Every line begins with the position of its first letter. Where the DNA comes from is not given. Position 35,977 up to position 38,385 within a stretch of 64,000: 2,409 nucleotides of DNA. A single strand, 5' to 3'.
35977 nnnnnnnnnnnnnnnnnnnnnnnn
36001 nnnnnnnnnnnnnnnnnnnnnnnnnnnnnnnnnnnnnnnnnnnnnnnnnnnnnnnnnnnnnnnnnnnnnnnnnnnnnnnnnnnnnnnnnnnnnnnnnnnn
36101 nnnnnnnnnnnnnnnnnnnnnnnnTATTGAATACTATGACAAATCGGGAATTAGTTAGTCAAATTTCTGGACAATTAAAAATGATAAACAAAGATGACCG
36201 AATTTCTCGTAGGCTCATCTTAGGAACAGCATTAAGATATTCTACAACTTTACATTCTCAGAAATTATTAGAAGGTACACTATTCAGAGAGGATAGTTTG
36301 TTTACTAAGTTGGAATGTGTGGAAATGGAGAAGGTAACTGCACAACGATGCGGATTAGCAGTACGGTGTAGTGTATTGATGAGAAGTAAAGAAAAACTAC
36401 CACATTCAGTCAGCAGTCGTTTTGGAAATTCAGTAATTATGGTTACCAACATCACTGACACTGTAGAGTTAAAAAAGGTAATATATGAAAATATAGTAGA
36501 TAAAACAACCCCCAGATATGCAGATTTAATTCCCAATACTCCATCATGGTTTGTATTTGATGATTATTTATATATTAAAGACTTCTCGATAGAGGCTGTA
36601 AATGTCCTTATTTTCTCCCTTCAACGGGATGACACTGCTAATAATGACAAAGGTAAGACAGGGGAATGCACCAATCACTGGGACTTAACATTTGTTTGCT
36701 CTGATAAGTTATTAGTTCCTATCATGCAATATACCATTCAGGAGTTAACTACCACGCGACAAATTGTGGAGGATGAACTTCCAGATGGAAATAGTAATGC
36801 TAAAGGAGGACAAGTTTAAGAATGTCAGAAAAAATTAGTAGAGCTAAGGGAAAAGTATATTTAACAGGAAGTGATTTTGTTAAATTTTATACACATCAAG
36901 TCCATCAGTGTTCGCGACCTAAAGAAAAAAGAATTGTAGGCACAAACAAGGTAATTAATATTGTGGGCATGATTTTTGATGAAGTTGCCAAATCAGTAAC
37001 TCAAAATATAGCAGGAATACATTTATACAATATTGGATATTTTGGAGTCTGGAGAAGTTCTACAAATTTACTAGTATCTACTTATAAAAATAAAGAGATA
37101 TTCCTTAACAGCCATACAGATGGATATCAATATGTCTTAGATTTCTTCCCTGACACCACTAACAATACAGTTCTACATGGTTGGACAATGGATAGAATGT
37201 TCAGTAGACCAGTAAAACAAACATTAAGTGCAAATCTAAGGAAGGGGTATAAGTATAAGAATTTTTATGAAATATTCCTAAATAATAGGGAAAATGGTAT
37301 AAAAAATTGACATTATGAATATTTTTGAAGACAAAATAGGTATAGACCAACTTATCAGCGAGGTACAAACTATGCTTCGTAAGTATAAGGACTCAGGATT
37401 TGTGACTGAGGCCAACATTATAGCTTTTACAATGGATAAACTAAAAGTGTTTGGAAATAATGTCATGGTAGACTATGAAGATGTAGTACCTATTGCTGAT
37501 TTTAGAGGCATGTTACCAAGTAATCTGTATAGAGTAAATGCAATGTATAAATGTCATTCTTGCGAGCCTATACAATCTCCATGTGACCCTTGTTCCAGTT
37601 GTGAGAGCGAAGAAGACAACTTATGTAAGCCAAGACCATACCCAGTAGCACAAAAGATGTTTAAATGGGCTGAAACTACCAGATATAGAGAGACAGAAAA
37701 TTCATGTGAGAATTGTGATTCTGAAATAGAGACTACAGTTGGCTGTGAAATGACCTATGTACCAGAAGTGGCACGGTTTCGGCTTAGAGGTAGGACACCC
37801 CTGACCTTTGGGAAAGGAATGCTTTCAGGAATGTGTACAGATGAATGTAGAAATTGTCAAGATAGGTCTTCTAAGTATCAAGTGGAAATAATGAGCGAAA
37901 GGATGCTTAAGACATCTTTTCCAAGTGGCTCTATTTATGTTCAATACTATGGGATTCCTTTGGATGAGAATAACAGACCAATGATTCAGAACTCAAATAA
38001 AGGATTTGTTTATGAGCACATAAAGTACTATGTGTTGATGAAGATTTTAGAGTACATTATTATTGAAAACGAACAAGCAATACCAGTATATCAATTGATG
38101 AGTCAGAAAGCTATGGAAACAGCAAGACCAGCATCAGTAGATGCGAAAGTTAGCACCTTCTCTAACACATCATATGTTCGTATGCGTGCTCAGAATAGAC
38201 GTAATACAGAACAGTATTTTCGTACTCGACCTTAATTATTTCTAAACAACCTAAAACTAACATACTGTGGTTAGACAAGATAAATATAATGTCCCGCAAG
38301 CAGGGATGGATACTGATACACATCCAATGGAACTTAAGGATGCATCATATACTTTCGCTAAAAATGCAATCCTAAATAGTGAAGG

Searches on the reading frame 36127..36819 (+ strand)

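Call 83: search_protein_families(library=pfam, proteins=[window:36127-36819:+], max_evalue=0.001)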
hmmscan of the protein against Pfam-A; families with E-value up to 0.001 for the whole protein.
window:36127-36819:+ (230 aa): 1 family
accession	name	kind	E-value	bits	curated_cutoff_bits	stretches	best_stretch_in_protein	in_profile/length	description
PF25702.1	CrAss_Ring_2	-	7.1e-19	68.7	27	1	8-223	1-208/210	Phage tail ring protein 2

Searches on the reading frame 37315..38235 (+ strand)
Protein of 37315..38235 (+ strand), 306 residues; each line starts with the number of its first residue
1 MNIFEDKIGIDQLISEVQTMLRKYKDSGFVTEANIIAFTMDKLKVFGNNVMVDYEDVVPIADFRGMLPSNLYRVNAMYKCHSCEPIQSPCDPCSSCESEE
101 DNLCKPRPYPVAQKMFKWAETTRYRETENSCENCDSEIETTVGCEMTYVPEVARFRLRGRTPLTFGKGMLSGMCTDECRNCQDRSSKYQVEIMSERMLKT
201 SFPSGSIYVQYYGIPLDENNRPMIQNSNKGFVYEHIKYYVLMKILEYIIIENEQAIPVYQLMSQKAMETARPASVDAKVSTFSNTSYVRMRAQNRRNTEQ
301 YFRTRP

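Call 13: search_protein_families(library=phrogs, proteins=[window:37315-38235:+], max_evalue=0.001)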
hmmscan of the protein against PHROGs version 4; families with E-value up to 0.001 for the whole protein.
window:37315-38235:+ (306 aa): 1 family
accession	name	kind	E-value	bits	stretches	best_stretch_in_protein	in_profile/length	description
phrog_34036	-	head and packaging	4.5e-12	46.8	1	183-255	164-236/290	virion structural protein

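Call 83: search_protein_families(library=pfam, proteins=[window:37315-38235:+], max_evalue=0.001)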
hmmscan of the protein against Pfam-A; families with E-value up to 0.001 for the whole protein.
window:37315-38235:+ (306 aa): 1 family
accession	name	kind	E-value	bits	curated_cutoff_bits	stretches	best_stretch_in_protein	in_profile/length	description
PF24228.1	CrAss_Ring_1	-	1.7e-13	51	27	1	31-273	27-225/272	Phage tail ring protein 1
